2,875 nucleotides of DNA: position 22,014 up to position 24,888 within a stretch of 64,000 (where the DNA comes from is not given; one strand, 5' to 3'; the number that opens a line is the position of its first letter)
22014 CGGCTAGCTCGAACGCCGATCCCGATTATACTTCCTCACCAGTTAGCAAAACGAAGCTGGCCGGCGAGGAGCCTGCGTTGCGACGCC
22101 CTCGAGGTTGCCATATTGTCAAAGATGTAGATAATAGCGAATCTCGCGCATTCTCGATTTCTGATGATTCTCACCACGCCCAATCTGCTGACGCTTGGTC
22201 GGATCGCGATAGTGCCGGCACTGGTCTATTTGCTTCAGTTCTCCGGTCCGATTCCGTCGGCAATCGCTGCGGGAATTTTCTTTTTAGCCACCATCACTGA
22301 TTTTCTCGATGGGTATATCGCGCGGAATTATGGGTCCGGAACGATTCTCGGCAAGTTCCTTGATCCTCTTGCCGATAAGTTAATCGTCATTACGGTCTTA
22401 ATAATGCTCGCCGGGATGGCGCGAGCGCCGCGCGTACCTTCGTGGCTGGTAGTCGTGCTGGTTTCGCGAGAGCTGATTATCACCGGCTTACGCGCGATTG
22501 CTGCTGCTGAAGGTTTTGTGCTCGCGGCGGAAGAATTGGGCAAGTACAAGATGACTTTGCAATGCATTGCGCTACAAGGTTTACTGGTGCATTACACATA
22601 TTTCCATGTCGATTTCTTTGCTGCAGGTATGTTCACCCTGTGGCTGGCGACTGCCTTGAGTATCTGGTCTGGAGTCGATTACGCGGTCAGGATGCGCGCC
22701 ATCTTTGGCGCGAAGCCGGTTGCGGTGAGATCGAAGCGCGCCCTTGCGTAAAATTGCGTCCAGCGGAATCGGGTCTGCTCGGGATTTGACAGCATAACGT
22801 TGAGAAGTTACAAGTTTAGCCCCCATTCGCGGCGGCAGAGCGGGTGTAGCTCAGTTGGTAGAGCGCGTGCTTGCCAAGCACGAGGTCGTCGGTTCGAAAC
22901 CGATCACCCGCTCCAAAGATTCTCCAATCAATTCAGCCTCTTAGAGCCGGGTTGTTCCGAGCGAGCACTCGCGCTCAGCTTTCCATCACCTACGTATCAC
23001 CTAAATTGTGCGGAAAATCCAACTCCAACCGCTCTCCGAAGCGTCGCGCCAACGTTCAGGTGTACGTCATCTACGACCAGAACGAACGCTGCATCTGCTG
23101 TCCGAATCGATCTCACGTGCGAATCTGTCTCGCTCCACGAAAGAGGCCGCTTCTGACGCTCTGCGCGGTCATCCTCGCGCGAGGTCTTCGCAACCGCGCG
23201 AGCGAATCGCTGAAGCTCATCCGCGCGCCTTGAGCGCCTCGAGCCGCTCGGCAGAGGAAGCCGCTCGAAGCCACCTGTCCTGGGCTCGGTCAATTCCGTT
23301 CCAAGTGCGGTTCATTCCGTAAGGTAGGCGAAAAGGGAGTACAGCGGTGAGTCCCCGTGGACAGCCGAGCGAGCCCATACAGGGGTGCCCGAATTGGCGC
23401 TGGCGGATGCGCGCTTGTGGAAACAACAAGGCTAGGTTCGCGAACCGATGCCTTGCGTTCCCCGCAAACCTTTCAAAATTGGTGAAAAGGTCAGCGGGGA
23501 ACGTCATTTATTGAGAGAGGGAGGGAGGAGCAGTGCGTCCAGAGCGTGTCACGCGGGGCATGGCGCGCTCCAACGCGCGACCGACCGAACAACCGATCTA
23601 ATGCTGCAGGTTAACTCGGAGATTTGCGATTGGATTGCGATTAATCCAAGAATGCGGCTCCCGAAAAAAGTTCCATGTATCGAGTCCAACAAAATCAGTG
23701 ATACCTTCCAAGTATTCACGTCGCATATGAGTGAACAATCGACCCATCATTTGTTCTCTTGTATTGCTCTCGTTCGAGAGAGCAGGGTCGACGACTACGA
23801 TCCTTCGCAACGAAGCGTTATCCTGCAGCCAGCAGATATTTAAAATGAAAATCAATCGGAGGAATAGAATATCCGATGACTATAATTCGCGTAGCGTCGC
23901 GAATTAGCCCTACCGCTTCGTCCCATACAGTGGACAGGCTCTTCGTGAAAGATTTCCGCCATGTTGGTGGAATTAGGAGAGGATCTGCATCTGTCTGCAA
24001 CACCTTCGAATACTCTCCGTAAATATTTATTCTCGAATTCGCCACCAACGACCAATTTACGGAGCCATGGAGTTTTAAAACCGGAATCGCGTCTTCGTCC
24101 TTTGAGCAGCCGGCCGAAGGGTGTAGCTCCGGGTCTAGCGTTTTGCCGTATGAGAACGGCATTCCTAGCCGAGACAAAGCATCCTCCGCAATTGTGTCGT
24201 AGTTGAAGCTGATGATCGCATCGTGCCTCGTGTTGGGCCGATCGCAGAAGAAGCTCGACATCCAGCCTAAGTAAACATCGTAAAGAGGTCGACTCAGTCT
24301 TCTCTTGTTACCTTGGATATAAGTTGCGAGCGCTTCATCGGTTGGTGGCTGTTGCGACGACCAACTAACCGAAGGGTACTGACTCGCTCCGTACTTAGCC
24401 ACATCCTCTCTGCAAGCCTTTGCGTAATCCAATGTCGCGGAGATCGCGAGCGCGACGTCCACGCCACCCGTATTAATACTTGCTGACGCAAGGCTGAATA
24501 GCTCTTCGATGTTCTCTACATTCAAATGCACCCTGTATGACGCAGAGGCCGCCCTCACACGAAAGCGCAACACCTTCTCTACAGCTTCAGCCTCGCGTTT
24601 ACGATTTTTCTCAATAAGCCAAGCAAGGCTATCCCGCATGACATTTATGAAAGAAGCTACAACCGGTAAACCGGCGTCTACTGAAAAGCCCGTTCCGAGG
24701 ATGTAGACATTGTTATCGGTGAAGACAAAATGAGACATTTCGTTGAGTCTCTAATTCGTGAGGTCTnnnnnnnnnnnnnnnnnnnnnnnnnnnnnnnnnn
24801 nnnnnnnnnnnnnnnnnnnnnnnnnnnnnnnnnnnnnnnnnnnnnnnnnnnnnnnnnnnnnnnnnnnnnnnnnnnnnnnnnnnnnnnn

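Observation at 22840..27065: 4.2-kb tRNA-Gly integrative islet whose only cargo is a SIR2-like gene plus an unknown 134-aa partner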

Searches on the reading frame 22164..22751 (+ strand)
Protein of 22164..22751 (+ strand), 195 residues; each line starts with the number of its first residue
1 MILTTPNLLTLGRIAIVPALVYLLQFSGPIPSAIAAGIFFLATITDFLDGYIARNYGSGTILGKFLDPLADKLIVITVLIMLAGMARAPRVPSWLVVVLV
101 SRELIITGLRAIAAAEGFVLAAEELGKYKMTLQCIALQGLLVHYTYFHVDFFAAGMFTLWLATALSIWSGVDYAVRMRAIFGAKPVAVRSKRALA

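Call 65: search_protein_families(library=pfam, proteins=[window:22164-22751:+], max_evalue=0.001)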
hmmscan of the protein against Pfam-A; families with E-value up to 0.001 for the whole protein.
window:22164-22751:+ (195 aa): 1 family
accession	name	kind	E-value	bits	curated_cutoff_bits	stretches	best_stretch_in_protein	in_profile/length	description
PF01066.26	CDP-OH_P_transf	-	4e-37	128.4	22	1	4-168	2-152/152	CDP-alcohol phosphatidyltransferase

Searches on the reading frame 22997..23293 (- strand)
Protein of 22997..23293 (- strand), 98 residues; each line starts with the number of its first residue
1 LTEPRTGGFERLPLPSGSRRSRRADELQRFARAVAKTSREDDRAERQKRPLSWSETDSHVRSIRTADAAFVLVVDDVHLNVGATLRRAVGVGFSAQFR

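Call 6: search_protein_families(library=pfam, proteins=[window:22997-23293:-], max_evalue=0.1)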
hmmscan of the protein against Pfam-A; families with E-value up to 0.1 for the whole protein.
window:22997-23293:- (98 aa): 0 families

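Call 7: search_protein_families(library=padloc, proteins=[window:22997-23293:-], max_evalue=0.1)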
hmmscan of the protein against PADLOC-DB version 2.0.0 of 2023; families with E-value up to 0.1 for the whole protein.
window:22997-23293:- (98 aa): 0 families

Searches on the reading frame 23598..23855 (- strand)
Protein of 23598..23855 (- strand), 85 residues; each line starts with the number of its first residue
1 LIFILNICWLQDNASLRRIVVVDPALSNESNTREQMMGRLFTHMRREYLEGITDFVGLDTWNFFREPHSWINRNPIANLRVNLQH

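Call 6: search_protein_families(library=pfam, proteins=[window:23598-23855:-], max_evalue=0.1)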
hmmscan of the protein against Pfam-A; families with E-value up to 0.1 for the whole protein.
window:23598-23855:- (85 aa): 1 family
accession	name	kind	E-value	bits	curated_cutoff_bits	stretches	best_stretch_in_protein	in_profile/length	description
PF01718.22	Orbi_NS1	-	0.042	12.5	27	1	7-47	339-379/519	Orbivirus non-structural protein NS1, or hydrophobic tubular protein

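Call 7: search_protein_families(library=padloc, proteins=[window:23598-23855:-], max_evalue=0.1)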
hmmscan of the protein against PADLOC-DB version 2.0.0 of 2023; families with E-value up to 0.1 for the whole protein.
window:23598-23855:- (85 aa): 0 families

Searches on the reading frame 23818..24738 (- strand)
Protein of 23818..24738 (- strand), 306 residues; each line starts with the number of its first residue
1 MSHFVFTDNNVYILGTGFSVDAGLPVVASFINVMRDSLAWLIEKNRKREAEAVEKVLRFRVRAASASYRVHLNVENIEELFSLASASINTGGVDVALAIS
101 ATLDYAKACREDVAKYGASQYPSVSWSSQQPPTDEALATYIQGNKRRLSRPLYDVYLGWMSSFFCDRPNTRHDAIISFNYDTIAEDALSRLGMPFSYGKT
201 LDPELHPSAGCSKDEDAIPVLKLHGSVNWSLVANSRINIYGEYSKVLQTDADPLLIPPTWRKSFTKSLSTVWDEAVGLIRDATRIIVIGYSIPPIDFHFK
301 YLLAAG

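Call 6: search_protein_families(library=pfam, proteins=[window:23818-24738:-], max_evalue=0.1)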
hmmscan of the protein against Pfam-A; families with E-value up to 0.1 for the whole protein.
window:23818-24738:- (306 aa): 1 family
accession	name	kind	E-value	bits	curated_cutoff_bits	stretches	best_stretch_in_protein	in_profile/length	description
PF13289.12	SIR2_2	-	8.3e-06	26.4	24.5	1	174-261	2-70/141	SIR2-like domain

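Call 7: search_protein_families(library=padloc, proteins=[window:23818-24738:-], max_evalue=0.1)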
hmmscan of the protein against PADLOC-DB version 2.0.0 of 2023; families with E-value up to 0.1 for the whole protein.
window:23818-24738:- (306 aa): 15 families
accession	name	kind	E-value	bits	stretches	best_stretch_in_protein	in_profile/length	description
PDLC04087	SIR2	-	1.2e-10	38.8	1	171-290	131-259/343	-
PDLC04082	SIR2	-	1.1e-09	35.7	2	215-290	188-260/345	-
PDLC04084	SIR2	-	2.9e-08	31.4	1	218-291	241-317/414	-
PDLC02408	Aga_SIR2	-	7.4e-08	29.9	2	175-237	151-211/343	Class II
PDLC04092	SIR2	-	1e-06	26.3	1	171-291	117-235/318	-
PDLC04088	SIR2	-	1.4e-06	25.8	1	175-238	176-243/390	-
PDLC04090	SIR2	-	1.7e-05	22.2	1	174-198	191-215/426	-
PDLC04078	SIR2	-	2.3e-05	22.2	1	214-291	10-89/171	-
PDLC04081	SIR2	-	2.4e-05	21.7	0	217-273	196-248/345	-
PDLC04096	SIR2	-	5.3e-05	20.8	1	172-291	22-148/230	-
PDLC04093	SIR2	-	0.00011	19.4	1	173-259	152-242/395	-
PDLC02414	Aga_SIR2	-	0.00075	16.9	1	174-242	120-187/313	-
PDLC04074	SIR2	-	0.032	11.4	0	206-246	184-223/357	-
PDLC04094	SIR2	-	0.036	11.3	1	175-237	152-218/399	-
PDLC04091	SIR2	-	0.042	11.1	0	218-291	191-261/345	-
